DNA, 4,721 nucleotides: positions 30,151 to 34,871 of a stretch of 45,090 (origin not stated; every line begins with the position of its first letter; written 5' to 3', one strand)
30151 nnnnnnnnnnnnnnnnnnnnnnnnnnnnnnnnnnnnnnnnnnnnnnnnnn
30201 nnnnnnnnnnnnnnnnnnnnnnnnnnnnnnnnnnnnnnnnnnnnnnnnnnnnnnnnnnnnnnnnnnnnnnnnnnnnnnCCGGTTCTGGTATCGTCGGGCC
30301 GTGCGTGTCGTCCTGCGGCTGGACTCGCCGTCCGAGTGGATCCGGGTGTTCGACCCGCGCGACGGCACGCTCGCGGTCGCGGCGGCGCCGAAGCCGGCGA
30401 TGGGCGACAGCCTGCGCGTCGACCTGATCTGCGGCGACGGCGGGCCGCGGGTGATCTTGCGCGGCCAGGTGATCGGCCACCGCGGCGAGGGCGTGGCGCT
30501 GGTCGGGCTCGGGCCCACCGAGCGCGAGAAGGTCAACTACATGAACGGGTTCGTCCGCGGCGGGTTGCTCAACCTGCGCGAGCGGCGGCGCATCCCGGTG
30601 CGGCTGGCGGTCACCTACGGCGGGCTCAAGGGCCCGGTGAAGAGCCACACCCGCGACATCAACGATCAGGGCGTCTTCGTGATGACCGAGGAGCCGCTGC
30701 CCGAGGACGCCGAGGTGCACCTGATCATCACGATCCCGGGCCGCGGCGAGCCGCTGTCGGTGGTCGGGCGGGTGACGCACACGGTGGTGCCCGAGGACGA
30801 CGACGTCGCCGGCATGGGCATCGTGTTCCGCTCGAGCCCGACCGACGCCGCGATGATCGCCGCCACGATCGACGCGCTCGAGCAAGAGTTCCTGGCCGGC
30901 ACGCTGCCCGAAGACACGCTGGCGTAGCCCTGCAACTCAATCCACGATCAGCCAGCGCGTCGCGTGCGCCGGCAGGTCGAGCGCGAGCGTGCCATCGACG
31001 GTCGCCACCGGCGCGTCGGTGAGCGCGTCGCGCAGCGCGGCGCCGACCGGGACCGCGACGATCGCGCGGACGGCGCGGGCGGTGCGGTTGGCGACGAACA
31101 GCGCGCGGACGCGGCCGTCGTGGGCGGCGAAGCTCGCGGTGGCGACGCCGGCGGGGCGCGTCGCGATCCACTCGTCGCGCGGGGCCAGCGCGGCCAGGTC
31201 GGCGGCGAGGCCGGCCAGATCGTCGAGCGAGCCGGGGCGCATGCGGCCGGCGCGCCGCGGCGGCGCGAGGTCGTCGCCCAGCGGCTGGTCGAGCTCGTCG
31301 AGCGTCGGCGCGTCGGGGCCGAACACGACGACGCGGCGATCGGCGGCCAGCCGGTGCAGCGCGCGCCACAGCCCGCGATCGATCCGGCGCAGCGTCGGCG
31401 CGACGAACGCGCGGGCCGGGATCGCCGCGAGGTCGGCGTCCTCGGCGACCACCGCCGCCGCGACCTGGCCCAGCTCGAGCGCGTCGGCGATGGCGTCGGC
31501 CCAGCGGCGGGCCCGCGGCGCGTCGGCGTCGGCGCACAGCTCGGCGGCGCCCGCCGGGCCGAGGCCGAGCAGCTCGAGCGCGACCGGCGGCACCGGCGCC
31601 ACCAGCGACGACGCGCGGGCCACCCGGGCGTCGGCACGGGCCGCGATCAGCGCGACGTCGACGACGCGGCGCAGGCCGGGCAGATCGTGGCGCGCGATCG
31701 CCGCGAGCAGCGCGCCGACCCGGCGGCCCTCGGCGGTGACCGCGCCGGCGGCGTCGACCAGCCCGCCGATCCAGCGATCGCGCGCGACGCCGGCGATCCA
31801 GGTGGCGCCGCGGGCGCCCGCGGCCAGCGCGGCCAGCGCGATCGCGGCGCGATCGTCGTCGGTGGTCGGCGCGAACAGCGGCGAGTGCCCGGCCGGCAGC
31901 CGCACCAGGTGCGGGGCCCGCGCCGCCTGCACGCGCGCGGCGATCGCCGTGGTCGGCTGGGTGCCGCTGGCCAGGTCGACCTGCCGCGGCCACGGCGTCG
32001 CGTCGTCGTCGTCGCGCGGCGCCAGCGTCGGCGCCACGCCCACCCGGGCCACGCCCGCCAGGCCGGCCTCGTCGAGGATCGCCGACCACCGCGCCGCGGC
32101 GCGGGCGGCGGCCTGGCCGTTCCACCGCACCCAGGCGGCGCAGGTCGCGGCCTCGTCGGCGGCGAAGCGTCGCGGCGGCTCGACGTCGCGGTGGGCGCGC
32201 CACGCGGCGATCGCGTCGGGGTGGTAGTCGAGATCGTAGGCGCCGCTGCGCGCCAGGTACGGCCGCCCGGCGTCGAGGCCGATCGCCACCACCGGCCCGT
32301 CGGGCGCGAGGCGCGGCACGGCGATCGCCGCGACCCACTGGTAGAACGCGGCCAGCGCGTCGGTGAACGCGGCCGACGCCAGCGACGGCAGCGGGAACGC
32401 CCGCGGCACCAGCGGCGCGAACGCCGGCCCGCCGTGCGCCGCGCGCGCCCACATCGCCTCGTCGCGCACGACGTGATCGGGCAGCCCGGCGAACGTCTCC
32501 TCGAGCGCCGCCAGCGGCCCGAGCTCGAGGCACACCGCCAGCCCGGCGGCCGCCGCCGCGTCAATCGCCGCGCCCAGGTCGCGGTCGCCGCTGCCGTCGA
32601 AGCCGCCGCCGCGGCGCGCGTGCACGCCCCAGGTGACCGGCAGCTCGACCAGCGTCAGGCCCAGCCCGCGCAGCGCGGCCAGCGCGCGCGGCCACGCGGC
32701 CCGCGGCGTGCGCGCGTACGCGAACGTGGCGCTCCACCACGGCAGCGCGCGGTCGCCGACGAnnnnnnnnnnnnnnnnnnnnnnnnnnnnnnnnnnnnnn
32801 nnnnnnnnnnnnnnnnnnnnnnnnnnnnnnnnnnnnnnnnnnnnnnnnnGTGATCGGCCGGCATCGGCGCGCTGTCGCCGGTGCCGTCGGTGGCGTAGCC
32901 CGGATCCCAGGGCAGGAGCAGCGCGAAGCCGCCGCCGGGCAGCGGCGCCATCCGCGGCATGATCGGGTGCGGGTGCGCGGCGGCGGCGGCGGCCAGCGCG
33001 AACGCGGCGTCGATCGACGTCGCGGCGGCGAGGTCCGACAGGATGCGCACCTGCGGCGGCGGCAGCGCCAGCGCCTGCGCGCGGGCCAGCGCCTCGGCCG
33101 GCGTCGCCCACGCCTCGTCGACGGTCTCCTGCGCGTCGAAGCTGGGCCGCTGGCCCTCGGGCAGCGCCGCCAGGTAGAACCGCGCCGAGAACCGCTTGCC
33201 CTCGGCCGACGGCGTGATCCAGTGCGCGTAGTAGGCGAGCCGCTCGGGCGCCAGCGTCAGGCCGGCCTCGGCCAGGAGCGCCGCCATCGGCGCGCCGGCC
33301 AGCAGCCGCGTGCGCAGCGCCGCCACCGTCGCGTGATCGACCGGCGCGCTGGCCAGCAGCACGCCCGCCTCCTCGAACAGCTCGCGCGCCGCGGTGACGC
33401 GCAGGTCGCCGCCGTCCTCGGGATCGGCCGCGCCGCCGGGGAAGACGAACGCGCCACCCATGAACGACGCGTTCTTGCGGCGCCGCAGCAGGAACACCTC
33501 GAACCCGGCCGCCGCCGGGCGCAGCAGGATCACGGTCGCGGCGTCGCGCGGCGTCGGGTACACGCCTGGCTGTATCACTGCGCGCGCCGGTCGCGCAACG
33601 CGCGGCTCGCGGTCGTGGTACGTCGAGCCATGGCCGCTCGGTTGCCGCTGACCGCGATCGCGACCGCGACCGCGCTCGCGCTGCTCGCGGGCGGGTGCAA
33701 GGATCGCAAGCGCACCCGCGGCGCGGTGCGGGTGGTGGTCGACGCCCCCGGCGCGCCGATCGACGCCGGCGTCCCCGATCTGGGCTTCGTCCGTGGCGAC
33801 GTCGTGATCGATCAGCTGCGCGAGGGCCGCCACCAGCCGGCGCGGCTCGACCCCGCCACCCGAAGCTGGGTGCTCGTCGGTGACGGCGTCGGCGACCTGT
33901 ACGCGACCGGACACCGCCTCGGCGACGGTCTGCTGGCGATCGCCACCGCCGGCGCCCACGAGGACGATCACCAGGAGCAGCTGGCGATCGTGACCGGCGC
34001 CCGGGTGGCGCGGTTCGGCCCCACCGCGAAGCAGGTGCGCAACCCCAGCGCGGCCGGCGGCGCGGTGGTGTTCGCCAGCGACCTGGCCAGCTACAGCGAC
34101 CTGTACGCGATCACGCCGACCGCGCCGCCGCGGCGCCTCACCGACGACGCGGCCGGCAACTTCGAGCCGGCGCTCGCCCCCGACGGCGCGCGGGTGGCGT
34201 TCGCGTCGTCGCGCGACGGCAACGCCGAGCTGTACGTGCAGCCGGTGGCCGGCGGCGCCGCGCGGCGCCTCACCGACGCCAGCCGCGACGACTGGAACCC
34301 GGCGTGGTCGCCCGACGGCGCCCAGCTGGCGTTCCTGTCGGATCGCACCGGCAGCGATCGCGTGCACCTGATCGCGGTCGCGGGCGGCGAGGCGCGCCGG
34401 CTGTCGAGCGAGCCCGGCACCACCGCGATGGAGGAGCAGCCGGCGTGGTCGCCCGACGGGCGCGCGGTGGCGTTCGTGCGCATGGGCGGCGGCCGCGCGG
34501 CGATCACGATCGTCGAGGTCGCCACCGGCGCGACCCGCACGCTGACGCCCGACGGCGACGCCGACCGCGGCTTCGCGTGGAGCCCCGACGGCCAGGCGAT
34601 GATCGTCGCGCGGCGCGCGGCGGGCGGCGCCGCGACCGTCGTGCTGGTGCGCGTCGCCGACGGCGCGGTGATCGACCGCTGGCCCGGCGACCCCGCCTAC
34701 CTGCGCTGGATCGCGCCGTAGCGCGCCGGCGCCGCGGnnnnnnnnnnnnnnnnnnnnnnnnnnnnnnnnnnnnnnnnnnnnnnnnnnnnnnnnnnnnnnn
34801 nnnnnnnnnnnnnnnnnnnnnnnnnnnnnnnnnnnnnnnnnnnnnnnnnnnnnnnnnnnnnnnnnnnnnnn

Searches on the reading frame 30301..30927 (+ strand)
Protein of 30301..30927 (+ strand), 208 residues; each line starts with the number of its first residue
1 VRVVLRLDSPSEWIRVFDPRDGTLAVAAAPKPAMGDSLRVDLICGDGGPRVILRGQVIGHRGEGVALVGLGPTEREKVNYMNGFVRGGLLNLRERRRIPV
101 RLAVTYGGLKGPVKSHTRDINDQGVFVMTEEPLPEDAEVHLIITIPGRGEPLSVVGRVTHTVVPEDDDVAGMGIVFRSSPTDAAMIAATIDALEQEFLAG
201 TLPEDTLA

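Call 65: search_protein_families(library=pfam, proteins=[window:30301-30927:+], max_evalue=0.001)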
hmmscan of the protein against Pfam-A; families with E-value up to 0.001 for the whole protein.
window:30301-30927:+ (208 aa): 1 family
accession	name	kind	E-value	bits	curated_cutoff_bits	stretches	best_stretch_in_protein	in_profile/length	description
PF07238.19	PilZ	-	4.4e-13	49.9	22.5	1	92-182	2-90/102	PilZ domain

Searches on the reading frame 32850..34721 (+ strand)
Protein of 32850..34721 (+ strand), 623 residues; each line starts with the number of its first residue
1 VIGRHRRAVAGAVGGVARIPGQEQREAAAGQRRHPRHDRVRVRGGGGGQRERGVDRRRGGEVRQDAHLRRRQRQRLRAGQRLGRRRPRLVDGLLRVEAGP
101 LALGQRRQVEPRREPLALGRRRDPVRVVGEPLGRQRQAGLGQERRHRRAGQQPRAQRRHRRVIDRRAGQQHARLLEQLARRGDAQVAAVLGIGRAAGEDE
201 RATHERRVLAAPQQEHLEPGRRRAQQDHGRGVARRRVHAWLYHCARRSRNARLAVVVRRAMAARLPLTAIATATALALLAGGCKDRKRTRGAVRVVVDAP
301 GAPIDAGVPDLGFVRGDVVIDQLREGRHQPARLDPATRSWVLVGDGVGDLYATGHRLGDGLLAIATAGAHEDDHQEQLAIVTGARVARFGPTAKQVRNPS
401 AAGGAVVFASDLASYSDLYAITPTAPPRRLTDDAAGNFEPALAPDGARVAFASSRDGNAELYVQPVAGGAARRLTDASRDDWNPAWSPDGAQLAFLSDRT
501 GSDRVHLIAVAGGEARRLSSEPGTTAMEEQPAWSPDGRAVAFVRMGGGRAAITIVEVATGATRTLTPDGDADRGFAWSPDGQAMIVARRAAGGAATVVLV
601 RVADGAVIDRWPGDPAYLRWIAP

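Call 65: search_protein_families(library=pfam, proteins=[window:32850-34721:+], max_evalue=0.001)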
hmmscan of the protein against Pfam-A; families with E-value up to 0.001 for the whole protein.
window:32850-34721:+ (623 aa): 3 families
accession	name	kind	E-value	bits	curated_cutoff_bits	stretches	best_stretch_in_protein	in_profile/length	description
PF07676.18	PD40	-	4.7e-28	96.9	20.9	3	472-504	2-35/38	WD40-like Beta Propeller Repeat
PF00930.27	DPPIV_N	-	1.2e-05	24.7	22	0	457-545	21-120/354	Dipeptidyl peptidase IV (DPP IV) N-terminal region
PF25174.1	Beta-prop_THOC3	-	0.00011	21.7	305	0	531-608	94-164/272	THOC3 beta-propeller domain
